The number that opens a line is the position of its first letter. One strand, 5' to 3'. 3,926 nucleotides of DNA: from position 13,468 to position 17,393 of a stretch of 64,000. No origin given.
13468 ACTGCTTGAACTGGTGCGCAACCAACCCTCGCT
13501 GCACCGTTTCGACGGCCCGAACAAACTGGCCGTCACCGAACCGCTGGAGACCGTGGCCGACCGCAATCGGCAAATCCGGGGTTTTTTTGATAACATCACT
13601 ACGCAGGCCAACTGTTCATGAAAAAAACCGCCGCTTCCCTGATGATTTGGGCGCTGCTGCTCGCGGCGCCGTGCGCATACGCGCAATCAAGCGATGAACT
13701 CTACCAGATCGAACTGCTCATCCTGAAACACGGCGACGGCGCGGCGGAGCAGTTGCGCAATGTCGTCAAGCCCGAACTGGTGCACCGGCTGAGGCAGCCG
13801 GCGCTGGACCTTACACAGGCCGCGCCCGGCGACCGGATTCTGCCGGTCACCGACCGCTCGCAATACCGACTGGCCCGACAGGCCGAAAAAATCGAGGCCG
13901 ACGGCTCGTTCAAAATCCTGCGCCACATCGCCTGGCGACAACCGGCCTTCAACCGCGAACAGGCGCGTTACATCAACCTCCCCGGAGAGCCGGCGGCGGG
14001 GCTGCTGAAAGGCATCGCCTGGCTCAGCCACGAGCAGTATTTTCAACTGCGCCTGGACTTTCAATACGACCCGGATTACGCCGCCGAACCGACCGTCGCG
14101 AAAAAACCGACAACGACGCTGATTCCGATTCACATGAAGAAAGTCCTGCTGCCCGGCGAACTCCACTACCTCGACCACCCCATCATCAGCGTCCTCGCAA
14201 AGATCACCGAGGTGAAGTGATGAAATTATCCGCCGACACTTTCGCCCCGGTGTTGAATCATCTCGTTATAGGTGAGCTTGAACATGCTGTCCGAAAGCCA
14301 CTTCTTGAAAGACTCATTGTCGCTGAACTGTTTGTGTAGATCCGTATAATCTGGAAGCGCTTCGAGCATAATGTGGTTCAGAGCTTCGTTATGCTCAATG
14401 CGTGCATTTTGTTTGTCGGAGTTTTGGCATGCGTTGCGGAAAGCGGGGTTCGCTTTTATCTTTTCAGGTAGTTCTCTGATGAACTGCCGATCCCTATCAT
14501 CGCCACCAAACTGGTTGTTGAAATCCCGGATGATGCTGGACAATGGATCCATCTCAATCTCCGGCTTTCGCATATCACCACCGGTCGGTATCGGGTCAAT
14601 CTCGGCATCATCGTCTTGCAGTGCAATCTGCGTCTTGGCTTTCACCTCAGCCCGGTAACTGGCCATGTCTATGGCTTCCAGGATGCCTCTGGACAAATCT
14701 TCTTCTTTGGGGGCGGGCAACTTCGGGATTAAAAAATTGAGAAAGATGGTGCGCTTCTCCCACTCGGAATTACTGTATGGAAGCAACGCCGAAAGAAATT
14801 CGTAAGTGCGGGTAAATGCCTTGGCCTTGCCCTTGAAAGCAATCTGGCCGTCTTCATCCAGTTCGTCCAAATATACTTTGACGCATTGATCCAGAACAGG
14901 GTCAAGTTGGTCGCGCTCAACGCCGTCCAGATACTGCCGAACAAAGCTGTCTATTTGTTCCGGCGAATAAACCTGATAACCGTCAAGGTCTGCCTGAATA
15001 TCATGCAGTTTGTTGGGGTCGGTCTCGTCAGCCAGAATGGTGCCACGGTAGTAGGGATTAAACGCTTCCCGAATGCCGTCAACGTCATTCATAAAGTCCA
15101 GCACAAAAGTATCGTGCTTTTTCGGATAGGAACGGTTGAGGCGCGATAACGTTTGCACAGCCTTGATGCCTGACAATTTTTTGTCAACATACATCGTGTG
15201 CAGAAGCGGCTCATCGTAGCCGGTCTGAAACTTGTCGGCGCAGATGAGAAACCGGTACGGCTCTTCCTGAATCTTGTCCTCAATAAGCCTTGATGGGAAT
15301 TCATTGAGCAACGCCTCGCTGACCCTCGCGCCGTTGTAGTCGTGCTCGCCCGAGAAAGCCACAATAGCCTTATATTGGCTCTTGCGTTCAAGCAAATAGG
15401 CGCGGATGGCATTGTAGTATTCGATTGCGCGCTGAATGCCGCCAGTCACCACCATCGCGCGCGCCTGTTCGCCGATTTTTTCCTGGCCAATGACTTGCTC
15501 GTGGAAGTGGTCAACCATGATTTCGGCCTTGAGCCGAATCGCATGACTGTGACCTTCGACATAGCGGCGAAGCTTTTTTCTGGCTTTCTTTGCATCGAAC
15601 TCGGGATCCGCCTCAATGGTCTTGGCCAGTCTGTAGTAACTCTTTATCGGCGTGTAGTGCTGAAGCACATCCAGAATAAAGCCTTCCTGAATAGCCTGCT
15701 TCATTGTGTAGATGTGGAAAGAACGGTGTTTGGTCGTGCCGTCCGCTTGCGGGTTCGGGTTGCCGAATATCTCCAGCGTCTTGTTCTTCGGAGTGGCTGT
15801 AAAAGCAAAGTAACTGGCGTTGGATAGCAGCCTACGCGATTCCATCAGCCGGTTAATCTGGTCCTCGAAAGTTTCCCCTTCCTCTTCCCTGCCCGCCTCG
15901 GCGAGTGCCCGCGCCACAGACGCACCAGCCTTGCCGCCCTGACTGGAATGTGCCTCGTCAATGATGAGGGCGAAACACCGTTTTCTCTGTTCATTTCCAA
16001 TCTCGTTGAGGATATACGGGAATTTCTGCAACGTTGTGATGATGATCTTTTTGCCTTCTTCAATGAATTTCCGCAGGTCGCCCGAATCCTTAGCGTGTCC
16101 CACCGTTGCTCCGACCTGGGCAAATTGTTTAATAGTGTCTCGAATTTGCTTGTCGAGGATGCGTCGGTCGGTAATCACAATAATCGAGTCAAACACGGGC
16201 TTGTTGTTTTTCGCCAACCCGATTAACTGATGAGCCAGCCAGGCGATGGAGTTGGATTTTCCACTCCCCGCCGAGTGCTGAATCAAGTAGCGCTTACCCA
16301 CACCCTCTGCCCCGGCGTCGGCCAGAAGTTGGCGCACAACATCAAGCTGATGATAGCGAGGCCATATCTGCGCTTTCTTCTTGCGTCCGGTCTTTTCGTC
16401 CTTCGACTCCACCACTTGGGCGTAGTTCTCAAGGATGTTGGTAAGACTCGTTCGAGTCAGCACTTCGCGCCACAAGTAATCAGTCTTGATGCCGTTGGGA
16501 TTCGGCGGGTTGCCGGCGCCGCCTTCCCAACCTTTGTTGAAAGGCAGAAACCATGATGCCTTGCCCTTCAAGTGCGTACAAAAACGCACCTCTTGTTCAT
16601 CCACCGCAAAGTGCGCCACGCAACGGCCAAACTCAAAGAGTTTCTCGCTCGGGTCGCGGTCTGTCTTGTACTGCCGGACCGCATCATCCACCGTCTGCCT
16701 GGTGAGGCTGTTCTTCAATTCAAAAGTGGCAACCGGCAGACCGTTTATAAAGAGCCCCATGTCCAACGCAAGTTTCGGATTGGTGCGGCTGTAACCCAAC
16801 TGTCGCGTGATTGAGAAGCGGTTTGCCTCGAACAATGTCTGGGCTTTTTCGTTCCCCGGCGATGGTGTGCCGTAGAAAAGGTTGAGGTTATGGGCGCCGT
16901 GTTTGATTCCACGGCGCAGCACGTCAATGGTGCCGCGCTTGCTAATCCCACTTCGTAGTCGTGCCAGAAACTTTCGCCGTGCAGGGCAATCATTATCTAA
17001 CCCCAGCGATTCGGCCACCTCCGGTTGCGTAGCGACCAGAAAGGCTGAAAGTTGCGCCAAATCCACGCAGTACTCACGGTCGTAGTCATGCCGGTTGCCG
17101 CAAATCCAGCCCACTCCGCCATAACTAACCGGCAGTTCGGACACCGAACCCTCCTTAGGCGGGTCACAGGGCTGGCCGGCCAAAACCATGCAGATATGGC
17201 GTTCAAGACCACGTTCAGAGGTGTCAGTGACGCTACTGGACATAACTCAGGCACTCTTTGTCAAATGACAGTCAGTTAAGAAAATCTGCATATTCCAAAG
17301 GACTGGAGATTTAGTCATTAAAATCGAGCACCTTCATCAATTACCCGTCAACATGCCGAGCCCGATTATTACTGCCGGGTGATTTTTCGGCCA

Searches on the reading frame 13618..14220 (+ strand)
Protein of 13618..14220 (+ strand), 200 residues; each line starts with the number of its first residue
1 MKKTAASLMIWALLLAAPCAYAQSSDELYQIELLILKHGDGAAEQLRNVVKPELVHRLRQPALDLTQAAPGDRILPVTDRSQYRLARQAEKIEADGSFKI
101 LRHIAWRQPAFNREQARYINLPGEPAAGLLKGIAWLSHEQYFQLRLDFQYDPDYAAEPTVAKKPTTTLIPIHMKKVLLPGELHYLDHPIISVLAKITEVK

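Call 44: search_protein_families(library=pfam, proteins=[window:13618-14220:+], max_evalue=0.001)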
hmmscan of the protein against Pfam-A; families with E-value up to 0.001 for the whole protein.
window:13618-14220:+ (200 aa): 1 family
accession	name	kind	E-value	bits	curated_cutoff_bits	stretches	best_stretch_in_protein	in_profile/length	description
PF10972.13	CsiV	-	1.4e-16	61.6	27.4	1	13-198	4-229/230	Peptidoglycan-binding protein, CsiV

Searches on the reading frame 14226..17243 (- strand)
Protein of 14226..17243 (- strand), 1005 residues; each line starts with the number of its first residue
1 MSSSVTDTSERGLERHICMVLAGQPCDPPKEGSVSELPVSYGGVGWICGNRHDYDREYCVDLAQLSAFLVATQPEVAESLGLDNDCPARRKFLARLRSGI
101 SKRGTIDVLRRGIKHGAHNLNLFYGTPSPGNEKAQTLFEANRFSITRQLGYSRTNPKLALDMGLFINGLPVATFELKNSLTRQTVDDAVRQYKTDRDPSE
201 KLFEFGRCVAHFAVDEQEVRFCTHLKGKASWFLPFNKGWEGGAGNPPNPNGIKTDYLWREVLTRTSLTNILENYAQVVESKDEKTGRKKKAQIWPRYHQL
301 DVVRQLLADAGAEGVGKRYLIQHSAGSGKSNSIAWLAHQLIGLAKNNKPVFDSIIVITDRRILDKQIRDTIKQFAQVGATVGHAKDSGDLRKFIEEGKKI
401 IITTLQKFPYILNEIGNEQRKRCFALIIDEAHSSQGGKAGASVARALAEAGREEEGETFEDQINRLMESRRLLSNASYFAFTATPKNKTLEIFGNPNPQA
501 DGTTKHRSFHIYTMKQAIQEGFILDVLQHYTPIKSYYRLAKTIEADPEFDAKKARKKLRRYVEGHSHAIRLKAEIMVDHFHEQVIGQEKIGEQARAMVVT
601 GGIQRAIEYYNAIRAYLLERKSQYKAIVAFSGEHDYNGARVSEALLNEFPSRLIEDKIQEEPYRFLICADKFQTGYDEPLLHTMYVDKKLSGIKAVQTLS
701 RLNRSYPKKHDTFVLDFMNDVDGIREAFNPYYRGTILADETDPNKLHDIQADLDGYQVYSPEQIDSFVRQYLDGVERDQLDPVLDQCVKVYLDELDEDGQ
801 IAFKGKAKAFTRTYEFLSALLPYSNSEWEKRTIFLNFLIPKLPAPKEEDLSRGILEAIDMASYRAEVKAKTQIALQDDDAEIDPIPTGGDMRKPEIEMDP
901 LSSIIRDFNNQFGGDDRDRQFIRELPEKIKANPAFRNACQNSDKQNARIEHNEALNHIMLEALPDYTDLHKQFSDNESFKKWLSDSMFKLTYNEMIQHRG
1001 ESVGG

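Call 3: search_protein_families(library=pfam, proteins=[window:14226-17243:-], max_evalue=0.01)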
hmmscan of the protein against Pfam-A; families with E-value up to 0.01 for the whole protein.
window:14226-17243:- (1005 aa): 5 families
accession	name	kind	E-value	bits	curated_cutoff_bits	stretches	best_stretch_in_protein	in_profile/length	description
PF18766.7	SWI2_SNF2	-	1.8e-27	96.9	26.7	1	299-550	2-209/221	SWI2/SNF2 ATPase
PF04313.20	HSDR_N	-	1.1e-17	65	25.1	1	138-228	107-196/198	Type I restriction enzyme R protein N terminus (HSDR_N)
PF04851.21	ResIII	-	1.9e-15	57.6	22.5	1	295-486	4-163/164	Type III restriction enzyme, res subunit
PF22679.2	T1R_D3-like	-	3.2e-13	50.8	27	1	657-717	92-156/158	Type I restriction enzyme subunit R domain 3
PF00270.35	DEAD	-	5.4e-10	39.7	26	1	316-489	14-163/167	DEAD/DEAH box helicase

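Call 4: search_protein_families(library=padloc, proteins=[window:14226-17243:-], max_evalue=0.01)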
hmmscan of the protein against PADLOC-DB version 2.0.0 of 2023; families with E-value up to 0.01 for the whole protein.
window:14226-17243:- (1005 aa): 7 families
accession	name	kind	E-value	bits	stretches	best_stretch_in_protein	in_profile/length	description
PDLC03040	REase_I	-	3.1e-45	152.4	1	139-785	115-747/1029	Type I restriction enzyme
PDLC03048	REase_I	-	1.7e-29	100.6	3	140-445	100-394/976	Type I restriction enzyme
PDLC03044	REase_I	-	2.8e-16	56.7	2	138-554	114-484/1034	Type I restriction enzyme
PDLC03041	REase_I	-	1.5e-14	51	2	646-719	659-732/1099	Type I restriction enzyme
PDLC03046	REase_I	-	7.4e-11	38.7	1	664-719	675-730/1025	Type I restriction enzyme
PDLC03045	REase_I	-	2.8e-09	33.5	1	660-707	624-671/995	Type I restriction enzyme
PDLC04105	HerA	-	0.0089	12.6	0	320-352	170-202/576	-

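Call 64: find_related_loci(query=window:14226-17243:-, collection=metagenome_contigs, flank=10000)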
Query window:14226-17243:- (1005 aa) in metagenome_contigs; peptide patterns used: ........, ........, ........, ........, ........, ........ (x = any residue, [..] = any of these).
600 stretches matched a pattern (row limit reached: there are more); 581 encode a relative of the query (tblastn E <= 1e-3); the best 80 are kept; 80 distinct loci.
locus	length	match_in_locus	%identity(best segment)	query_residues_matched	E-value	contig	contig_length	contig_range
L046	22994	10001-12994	72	3-994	0e+0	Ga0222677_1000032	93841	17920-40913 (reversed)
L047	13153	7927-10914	72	6-992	0e+0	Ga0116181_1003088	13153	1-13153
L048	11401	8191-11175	73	5-993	0e+0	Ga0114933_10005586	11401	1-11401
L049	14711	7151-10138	71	5-994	0e+0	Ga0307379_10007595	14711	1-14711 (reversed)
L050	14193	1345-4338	71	6-994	0e+0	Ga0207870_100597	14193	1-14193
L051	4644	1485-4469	71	5-992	0e+0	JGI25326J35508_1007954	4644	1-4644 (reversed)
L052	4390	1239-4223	72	6-994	0e+0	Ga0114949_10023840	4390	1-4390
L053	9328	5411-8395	71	5-992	0e+0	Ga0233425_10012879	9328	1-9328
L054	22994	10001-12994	71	6-994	0e+0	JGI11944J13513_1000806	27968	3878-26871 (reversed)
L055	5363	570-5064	71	2-994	0e+0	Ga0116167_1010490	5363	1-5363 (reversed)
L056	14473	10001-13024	69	5-995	0e+0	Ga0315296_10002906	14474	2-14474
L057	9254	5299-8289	70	6-993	0e+0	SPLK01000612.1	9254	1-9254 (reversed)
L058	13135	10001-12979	70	6-993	0e+0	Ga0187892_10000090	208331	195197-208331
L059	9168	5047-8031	70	5-992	0e+0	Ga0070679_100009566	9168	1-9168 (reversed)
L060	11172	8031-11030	70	2-994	0e+0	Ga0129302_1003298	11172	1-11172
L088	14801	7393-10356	65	5-994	0e+0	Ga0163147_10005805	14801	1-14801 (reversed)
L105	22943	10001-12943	63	6-1000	0e+0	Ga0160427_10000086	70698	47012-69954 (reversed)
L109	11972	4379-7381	63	2-991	0e+0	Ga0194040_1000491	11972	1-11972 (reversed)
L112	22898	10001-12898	64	6-991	0e+0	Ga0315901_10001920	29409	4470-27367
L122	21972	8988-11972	70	5-992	0e+0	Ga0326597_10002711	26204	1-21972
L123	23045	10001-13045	62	4-1000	0e+0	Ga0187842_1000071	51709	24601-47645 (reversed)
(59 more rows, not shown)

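Call 68: search_protein_families(library=pfam, proteins=[L105:6766-7842:+, L109:2660-3310:+, L060:6402-7889:+, L058:6763-8559:+, L047:4362-6464:+, L123:7525-8616:+, L088:4210-5250:+, L048:4978-5784:+, L122:2330-3748:+, L112:7436-8491:+], max_evalue=0.0001)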
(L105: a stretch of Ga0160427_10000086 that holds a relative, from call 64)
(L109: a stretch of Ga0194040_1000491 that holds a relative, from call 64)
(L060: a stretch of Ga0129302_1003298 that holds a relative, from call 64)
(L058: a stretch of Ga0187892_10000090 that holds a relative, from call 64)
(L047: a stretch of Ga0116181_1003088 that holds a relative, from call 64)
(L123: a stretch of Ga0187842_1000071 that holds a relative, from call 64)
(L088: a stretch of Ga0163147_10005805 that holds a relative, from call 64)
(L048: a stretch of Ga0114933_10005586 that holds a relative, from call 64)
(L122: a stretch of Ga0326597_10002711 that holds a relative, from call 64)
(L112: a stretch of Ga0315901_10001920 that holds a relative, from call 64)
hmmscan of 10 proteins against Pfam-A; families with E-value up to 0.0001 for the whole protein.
L105:6766-7842:+ (358 aa): 1 family
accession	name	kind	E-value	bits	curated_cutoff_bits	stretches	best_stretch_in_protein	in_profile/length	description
PF01661.27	Macro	-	1.4e-26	93.2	22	1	25-137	1-116/118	Macro domain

L109:2660-3310:+ (216 aa): 1 family
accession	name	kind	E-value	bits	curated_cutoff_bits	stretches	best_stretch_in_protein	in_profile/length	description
PF14487.12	DarT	-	1.7e-59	201.4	22.5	1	11-216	1-201/201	ssDNA thymidine ADP-ribosyltransferase, DarT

L060:6402-7889:+ (495 aa): 2 families
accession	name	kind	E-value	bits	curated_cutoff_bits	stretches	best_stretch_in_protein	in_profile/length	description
PF13749.12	HATPase_c_4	-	6.7e-24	84.1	26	1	321-405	1-89/89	Putative ATP-dependent DNA helicase recG C-terminal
PF04326.19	SLFN_AlbA_2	-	4.5e-18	66.3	25.3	1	23-144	1-117/118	Schlafen, AlbA_2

L058:6763-8559:+ (598 aa): 1 family
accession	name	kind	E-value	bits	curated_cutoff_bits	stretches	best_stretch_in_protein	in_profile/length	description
PF03235.19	GmrSD_N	-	9e-30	104.7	33.2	1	15-217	3-197/199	GmrSD restriction endonuclease, N-terminal domain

L047:4362-6464:+ (700 aa): 3 families
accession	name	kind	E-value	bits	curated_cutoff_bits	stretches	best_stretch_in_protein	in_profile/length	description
PF03235.19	GmrSD_N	-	2.5e-35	122.8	33.2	1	10-222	3-198/199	GmrSD restriction endonuclease, N-terminal domain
PF07510.16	GmrSD_C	-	5.2e-25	88.4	23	1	414-549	1-137/138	GmrSD restriction endonucleases, C-terminal domain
PF18899.5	DUF5655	-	3.5e-14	53.2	24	1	590-691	11-108/109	Domain of unknown function (DUF5655)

L123:7525-8616:+ (363 aa): 2 families
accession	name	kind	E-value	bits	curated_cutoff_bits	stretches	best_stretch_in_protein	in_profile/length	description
PF06250.17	YhcG_C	-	7e-54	182.4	32.5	1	183-333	2-154/157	YhcG PDDEXK nuclease domain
PF17761.7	DUF1016_N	-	9.6e-40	136.3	32.8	1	26-162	2-137/137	DUF1016 N-terminal domain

L088:4210-5250:+ (346 aa): 1 family
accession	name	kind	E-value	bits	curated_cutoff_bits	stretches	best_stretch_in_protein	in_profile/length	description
PF24390.1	PRTase-CE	-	6.2e-55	187.3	27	1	31-332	1-253/253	PRTase-CE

L048:4978-5784:+ (268 aa): 1 family
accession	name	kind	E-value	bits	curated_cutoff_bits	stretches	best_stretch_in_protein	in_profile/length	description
PF09509.15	Hypoth_Ymh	-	6.3e-42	142.7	25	1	138-256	2-119/119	Protein of unknown function (Hypoth_ymh)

L122:2330-3748:+ (472 aa): 1 family
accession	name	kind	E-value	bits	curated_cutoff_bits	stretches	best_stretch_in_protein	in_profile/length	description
PF13289.12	SIR2_2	-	6.1e-06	26.8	24.5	1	223-397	2-124/141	SIR2-like domain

L112:7436-8491:+ (351 aa): 1 family
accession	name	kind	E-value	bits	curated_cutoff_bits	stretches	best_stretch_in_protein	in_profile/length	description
PF04471.18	Mrr_cat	-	5.2e-19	68.9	21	1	207-320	3-114/115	Restriction endonuclease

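Call 69: search_protein_families(library=padloc, proteins=[L105:6766-7842:+, L109:2660-3310:+, L060:6402-7889:+, L058:6763-8559:+, L047:4362-6464:+, L123:7525-8616:+, L088:4210-5250:+, L048:4978-5784:+, L122:2330-3748:+, L112:7436-8491:+], max_evalue=0.00001)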
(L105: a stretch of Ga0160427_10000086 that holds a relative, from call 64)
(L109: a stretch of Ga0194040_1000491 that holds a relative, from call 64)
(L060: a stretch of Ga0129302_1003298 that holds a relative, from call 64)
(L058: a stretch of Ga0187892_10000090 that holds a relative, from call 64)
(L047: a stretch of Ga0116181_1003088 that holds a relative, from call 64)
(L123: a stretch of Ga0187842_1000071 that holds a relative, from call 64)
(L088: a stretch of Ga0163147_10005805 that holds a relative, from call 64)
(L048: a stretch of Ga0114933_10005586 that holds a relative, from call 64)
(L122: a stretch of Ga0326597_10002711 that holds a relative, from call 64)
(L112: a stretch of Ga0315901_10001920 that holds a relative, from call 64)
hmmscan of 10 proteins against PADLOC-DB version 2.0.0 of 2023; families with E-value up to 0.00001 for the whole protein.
L105:6766-7842:+ (358 aa): 1 family
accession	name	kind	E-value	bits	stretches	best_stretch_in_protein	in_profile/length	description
PDLC02990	DarG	-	2e-133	443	1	9-344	2-326/329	-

L109:2660-3310:+ (216 aa): 1 family
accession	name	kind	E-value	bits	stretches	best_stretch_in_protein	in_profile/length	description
PDLC02991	DarT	-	5.4e-64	213.7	1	1-216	3-196/196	-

L060:6402-7889:+ (495 aa): 1 family
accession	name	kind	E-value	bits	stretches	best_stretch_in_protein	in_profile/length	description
PDLC02402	Aga_SIR2-PNTD1-PNTD2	-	3.1e-09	33.5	1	186-352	335-494/876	Class I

L058:6763-8559:+ (598 aa): 9 families
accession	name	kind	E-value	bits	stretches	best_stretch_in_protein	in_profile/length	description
PDLC04151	HEC-05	-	1.4e-31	107.9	2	9-61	24-76/600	-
PDLC04709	PDC-M55C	-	1.1e-17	61.9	1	12-96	16-110/554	-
PDLC04150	HEC-05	-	1.1e-16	58.9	1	12-61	9-58/583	-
PDLC04153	HEC-05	-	1.4e-11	41.4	1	10-61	6-57/621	-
PDLC04152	HEC-05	-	1.8e-09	34.7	0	168-219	211-263/566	-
PDLC03877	NsnA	-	9.3e-08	29.7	1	8-211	48-193/385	-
PDLC02695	Orf5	-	4.3e-06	23.4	0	21-114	16-113/601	Orf5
PDLC02693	Orf5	-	4.8e-06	23.9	0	26-213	10-206/543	Orf5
PDLC04157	HEC-06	-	6.1e-06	23.1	0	14-90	12-86/558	-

L047:4362-6464:+ (700 aa): 33 families (the best 25 are shown)
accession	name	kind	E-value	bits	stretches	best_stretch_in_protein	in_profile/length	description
PDLC02693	Orf5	-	6.7e-197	653.8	1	10-555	1-542/543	Orf5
PDLC02702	Orf5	-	4.7e-84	281.1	1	17-556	2-542/543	Orf5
PDLC04155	HEC-06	-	1.7e-65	219.6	1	9-557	13-560/562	-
PDLC04157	HEC-06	-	8.8e-63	210.7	1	14-556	19-556/558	-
PDLC04154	HEC-06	-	1.2e-60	203.8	1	2-556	8-565/569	-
PDLC02700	Orf5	-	1.1e-49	167.7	1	12-555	7-555/555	Orf5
PDLC02687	Orf5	-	1.2e-45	154.3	1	1-538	1-541/543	Orf5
PDLC02695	Orf5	-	5.3e-38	128.8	2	2-97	4-102/601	Orf5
PDLC02691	Orf5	-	6e-32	108.9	2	166-555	195-579/579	Orf5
PDLC02692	Orf5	-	1.2e-31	108.1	1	16-555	6-556/558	Orf5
PDLC03655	mREase_IV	-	4.6e-27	92.8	2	181-434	215-471/629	Type IV methyl-directed restriction enzyme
PDLC02701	Orf5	-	4.4e-26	89.5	2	10-95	12-101/596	Orf5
PDLC02686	Orf5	-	1.6e-25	87.6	2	2-137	4-136/566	Orf5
PDLC02694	Orf5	-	1.4e-24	84.8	2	161-555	182-573/574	Orf5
PDLC04945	PDC-S18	-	4.3e-24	83.4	1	568-689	179-301/302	-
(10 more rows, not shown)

L123:7525-8616:+ (363 aa): 28 families (the best 25 are shown)
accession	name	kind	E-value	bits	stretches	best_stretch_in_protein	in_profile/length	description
PDLC04795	PDC-S02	-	7.2e-127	421.4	1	19-343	24-348/357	-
PDLC04831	PDC-S02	-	4.3e-112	373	1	22-335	14-337/346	-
PDLC04810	PDC-S02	-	1.4e-92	308.7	1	27-332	19-337/355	-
PDLC04803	PDC-S02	-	1.3e-91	305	1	84-341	7-260/269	-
PDLC04807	PDC-S02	-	1.3e-89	298.9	1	17-338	11-338/351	-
PDLC04822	PDC-S02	-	5.7e-86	286.8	1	20-306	11-293/294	-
PDLC04801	PDC-S02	-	1.9e-74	248.1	2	18-185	10-176/205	-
PDLC04813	PDC-S02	-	1e-64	215.6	1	180-342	3-165/175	-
PDLC04826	PDC-S02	-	8.3e-51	170.7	1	28-224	20-216/222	-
PDLC04820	PDC-S02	-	3.7e-46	155.7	1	16-337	22-318/332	-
PDLC04827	PDC-S02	-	1.4e-43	147.1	1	25-231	16-225/234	-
PDLC04817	PDC-S02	-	3.9e-35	119.7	2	27-217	16-212/286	-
PDLC04804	PDC-S02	-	4.4e-34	115.9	1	16-201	8-194/203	-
PDLC04798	PDC-S02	-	9.8e-32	108.8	1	185-325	51-191/222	-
PDLC04794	PDC-S02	-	7.1e-31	105.1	1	22-114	4-95/108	-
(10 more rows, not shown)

L088:4210-5250:+ (346 aa): 1 family
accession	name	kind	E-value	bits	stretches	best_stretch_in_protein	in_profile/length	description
PDLC02935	PRTase_III-A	-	3.3e-06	24.7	0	295-334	230-262/290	-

L048:4978-5784:+ (268 aa): 3 families
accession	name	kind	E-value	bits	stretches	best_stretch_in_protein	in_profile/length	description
PDLC03987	PD-Lambda-3_B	-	8e-70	233.2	1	1-260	1-264/270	-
PDLC03988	PD-Lambda-3_B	-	7.7e-50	167.4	1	1-215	1-218/222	-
PDLC02412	Aga_HEPN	-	1.3e-12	45.4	1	139-233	254-350/382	Class II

L122:2330-3748:+ (472 aa): 24 families
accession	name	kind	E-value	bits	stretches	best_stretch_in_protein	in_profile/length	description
PDLC04079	SIR2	-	7.9e-153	507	1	61-454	33-418/430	-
PDLC04084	SIR2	-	1.5e-42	144.3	1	62-407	25-355/414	-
PDLC02186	SIR2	-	3.2e-36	123.3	1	69-394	19-335/412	-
PDLC04076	SIR2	-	2.5e-30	104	1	135-393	77-331/406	-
PDLC04090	SIR2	-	3.4e-30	103.6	1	38-411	7-367/426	-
PDLC04075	SIR2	-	8.4e-29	98.5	1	199-396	165-349/414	-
PDLC04085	SIR2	-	2.8e-25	87.1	1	206-396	184-382/463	-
PDLC04093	SIR2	-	5.1e-23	79.7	1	77-389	22-299/395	-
PDLC04081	SIR2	-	4.5e-21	73.4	1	217-380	133-282/345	-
PDLC04087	SIR2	-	3.3e-20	70.2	1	176-396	91-287/343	-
PDLC04088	SIR2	-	3e-19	67.4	1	214-393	166-324/390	-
PDLC04082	SIR2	-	2.6e-16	57.4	1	78-384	16-276/345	-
PDLC04094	SIR2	-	3.8e-15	54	1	175-385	107-285/399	-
PDLC04096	SIR2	-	9.5e-14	49.4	1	217-395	18-174/230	-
PDLC02414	Aga_SIR2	-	3.4e-11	41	1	199-387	99-250/313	-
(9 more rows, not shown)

L112:7436-8491:+ (351 aa): 6 families
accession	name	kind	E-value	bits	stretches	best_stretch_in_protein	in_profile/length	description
PDLC04815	PDC-S02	-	7.9e-130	431.2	1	8-347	3-344/346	-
PDLC04819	PDC-S02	-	3.3e-54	182.4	1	6-343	3-328/334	-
PDLC04806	PDC-S02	-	9.4e-23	79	2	7-151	3-151/324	-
PDLC04824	PDC-S02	-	1.4e-16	58.6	1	48-152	50-152/308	-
PDLC04799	PDC-S02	-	2.3e-12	44.7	1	51-182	53-180/308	-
PDLC03448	REase_II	-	3.7e-07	26.7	1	64-163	319-419/857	Type II restriction enzyme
